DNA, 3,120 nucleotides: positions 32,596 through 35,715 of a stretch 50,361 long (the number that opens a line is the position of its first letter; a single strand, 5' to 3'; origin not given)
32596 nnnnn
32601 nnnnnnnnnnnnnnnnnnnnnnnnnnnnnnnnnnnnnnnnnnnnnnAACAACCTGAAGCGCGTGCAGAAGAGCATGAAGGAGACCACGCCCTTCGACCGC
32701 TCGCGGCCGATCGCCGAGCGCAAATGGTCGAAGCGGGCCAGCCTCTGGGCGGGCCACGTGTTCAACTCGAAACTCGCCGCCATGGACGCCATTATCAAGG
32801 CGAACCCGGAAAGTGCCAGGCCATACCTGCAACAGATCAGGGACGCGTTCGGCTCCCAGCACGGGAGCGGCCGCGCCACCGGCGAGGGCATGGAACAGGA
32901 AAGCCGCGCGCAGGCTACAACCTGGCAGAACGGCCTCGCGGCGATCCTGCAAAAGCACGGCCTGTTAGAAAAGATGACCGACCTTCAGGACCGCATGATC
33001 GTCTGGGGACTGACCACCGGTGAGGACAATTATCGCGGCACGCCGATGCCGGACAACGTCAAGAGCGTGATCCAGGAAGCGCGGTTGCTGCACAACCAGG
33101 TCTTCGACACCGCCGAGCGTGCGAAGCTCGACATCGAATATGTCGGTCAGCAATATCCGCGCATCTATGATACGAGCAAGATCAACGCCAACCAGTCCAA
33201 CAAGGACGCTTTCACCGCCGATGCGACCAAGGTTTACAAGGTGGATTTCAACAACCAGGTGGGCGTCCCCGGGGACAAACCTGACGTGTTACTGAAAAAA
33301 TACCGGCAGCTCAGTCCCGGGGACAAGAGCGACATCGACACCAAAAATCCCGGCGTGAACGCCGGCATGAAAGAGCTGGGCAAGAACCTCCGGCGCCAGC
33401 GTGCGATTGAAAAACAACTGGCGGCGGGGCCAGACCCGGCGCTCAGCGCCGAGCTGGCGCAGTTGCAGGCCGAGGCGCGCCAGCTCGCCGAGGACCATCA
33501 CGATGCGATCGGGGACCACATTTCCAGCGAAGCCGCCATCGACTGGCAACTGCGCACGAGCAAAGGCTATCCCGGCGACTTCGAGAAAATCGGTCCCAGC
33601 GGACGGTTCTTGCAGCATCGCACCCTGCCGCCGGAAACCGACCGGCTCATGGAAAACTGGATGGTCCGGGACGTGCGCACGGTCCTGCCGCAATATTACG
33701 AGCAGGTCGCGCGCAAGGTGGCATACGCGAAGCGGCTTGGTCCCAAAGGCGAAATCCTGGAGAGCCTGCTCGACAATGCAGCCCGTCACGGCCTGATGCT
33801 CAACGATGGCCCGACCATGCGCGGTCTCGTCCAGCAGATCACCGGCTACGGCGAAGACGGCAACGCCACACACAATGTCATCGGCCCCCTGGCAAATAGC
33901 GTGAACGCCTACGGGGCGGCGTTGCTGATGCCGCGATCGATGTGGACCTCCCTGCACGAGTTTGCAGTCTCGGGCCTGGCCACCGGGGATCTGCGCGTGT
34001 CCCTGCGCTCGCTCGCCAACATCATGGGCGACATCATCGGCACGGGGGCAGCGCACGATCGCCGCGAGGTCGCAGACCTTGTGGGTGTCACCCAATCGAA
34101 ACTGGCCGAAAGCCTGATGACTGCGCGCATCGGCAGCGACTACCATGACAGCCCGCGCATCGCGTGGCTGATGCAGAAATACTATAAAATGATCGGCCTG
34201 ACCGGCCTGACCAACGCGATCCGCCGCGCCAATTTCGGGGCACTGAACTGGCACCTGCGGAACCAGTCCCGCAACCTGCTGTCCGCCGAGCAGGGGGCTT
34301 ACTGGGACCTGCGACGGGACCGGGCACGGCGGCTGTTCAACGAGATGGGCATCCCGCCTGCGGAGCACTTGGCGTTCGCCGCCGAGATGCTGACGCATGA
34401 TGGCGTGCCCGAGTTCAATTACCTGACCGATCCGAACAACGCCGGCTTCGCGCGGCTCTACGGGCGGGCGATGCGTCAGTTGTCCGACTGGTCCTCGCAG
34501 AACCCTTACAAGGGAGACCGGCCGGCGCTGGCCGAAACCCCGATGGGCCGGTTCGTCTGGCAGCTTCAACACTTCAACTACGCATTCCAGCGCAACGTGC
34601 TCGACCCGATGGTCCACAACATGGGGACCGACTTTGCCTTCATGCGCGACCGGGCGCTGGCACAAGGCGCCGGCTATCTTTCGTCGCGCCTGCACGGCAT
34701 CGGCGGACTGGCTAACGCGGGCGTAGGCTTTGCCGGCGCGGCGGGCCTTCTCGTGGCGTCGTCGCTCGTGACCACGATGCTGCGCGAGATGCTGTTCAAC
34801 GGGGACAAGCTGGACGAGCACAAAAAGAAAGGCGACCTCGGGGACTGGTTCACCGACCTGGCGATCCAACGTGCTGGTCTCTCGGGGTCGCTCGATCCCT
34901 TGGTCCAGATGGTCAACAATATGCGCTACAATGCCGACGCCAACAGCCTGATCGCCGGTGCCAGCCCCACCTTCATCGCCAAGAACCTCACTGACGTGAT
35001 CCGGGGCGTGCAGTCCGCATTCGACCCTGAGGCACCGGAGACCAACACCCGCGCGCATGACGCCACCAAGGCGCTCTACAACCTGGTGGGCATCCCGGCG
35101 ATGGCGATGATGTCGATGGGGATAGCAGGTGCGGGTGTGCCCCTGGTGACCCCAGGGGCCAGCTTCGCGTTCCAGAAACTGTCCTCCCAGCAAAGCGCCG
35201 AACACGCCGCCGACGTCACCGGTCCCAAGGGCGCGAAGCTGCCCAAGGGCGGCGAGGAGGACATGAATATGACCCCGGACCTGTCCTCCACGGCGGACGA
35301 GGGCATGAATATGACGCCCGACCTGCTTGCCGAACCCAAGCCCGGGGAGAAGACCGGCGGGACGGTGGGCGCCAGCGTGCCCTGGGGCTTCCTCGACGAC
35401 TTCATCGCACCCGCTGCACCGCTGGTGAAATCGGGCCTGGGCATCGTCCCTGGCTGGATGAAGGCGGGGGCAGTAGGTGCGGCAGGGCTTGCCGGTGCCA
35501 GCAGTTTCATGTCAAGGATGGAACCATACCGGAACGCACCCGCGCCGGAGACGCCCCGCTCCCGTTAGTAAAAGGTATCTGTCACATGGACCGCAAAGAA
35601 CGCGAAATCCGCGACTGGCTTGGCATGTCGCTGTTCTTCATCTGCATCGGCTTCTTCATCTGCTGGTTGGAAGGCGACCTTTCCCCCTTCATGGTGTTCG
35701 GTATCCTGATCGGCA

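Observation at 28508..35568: Transglycosylase split from a 2169-aa ejection protein that carries an HExxH zincin-like motif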

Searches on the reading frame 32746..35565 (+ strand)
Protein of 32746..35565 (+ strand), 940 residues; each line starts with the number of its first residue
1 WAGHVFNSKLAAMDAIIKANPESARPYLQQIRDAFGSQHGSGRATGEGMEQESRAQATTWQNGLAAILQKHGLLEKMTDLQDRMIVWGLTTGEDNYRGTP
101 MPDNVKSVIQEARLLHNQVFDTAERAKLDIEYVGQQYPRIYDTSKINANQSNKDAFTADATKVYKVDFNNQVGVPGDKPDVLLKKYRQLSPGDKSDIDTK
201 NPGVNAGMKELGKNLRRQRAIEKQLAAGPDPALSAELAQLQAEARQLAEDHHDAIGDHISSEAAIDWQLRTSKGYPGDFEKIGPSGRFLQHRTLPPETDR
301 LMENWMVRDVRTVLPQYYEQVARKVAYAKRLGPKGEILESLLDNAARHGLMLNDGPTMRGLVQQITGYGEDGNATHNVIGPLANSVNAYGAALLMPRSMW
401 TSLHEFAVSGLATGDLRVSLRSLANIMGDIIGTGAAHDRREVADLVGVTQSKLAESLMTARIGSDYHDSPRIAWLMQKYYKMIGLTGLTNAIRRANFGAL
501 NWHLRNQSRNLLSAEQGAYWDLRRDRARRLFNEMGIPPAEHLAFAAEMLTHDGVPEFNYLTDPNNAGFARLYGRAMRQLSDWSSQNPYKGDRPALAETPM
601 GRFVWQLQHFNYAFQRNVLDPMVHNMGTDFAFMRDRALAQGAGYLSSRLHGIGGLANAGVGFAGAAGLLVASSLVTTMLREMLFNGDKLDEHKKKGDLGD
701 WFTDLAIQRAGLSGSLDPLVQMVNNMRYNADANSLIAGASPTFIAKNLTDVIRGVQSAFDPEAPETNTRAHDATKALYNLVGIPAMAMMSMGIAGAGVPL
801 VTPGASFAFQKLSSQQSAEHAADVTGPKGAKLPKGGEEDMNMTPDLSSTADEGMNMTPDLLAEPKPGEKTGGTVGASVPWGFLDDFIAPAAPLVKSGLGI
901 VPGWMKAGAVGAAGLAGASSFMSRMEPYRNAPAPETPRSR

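Call 79: predict_structure(alignment_id=A5)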
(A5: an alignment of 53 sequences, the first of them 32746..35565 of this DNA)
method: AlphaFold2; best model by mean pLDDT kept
length: 940 residues; sequences in the alignment: 53
mean_pLDDT: 84.7   pTM: 0.81
mean pLDDT of the five models: 84.7, 82.3, 81.1, 80.0, 79.9
residues with pLDDT >= 90: 526; 70-90: 281; 50-70: 57; < 50: 76
segments of 3 or more residues with pLDDT < 50: 288-291, 838-894, 896-905, 938-940
pLDDT, mean of each block of 10 residues (from residue 1): 73 94 97 90 90 91 93 92 93 93 97 93 89 76 88 96 93 94 96 96 97 98 96 97 97 96 92 72 58 74 91 89 93 94 98 95 80 66 86 88 91 94 92 88 90 76 74 86 88 94 97 96 96 95 98 94 95 94 89 84 80 90 93 96 95 90 91 93 90 93 90 83 73 70 87 83 79 93 90 75 86 92 91 64 38 34 38 29 38 47 51 76 87 66
secondary structure, 60 per line:
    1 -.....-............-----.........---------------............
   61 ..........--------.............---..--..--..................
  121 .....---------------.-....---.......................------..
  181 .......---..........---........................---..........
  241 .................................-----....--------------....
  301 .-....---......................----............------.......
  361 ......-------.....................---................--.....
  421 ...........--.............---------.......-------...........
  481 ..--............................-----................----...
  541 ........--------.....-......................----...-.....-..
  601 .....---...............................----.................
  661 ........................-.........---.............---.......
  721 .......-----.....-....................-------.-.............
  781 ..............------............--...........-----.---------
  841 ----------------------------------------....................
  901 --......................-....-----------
elements in order (helices of 4 or more, strands of 3 or more residues): H2-6 H9-19 H25-33 H49-70 H79-91 H103-125 H143-146 H150-172 H179-187 H191-200 H204-227 H231-273 H279-282 H297-301 H310-331 H336-347 H354-366 H374-394 H398-413 H416-431 H434-446 H456-462 H470-482 H485-512 H518-533 H538-548 H557-561 H563-584 H594-597 H599-605 H609-639 H644-684 H686-694 H698-710 H714-727 H733-737 H739-758 H768-794 H801-812 H815-825 H881-900 H903-924 H926-929

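Call 81: fold_search(model_id=the predicted structure, library=pdb)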
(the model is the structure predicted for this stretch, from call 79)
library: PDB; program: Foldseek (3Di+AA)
matches with E <= 10: 83; with E <= 0.001: 0
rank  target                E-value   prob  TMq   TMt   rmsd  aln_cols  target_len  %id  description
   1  5y50                  2.0e-01  0.14  0.09  0.13  25.0       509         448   11  Crystal structure of eukaryotic MATE transporter AtDTX14 (released 2017-12-06)
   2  6iv8_A                4.9e-01  0.08  0.10  0.11  29.5       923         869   11  the selenomethionine(SeMet)-derived Cas13d binary complex (released 2019-06-19)
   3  7uuz                  8.1e-01  0.06  0.07  0.11  25.9       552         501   12  Structure of the sodium/iodide symporter (NIS) in complex with perrhenate and sodium (released 2022-12-21)
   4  8thr                  1.6e+00  0.04  0.06  0.11  29.6       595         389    9  Structure of the human vesicular monoamine transporter 2 (VMAT2) bound to tetrabenazine in an occluded conformation (released 2023-10-25)
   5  7ux1_A                1.6e+00  0.07  0.09  0.11  27.6       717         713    9  EcMscK in an Open Conformation (released 2022-11-23)
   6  6qnx_A                1.7e+00  0.05  0.10  0.10  30.5      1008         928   11  Structure of the SA2/SCC1/CTCF complex (released 2020-01-22)
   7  8b70_A                2.0e+00  0.04  0.07  0.09  25.2       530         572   12  KimA from B. subtilis with nucleotide second-messenger c-di-AMP bound (released 2023-01-18)
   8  5yck                  2.1e+00  0.04  0.07  0.12  23.9       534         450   13  Crystal structure of a MATE family protein derived from Camelina sativa at 2.3 angstrom (released 2017-09-27)
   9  9lvb_A                2.1e+00  0.03  0.07  0.11  30.5       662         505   10  IAA-free AUX1 (released 2025-07-23)
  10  5xjj                  2.5e+00  0.05  0.08  0.14  29.4       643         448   10  Crystal structure of a MATE family protein (released 2017-09-20)
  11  9r1f_A                2.7e+00  0.04  0.08  0.12  23.5       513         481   12  Cryo-EM structure of human MATE1 in complex with metformin (released 2025-11-05)
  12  8b24_A                2.8e+00  0.03  0.09  0.10  34.3       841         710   10  Time-resolved structure of K+-dependent Na+-PPase from Thermotoga maritima 3600-seconds post reaction initiation with  (released 2024-01-17)
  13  7ccs_B                3.0e+00  0.03  0.07  0.12  27.7       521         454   11  Consensus mutated xCT-CD98hc complex (released 2020-12-09)
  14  9jup                  3.0e+00  0.01  0.06  0.06  39.5      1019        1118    9  Structure of Arabidopsis thaliana ABCB1 with AMP-PNP bound in the outward-facing conformation (released 2025-03-05)
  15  9g9n_A                3.1e+00  0.04  0.09  0.15  23.5       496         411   11  Lipid III flippase WzxE with NB10 and NB7 nanobodies in inward-facing conformation - crystal 1 (released 2025-01-22)
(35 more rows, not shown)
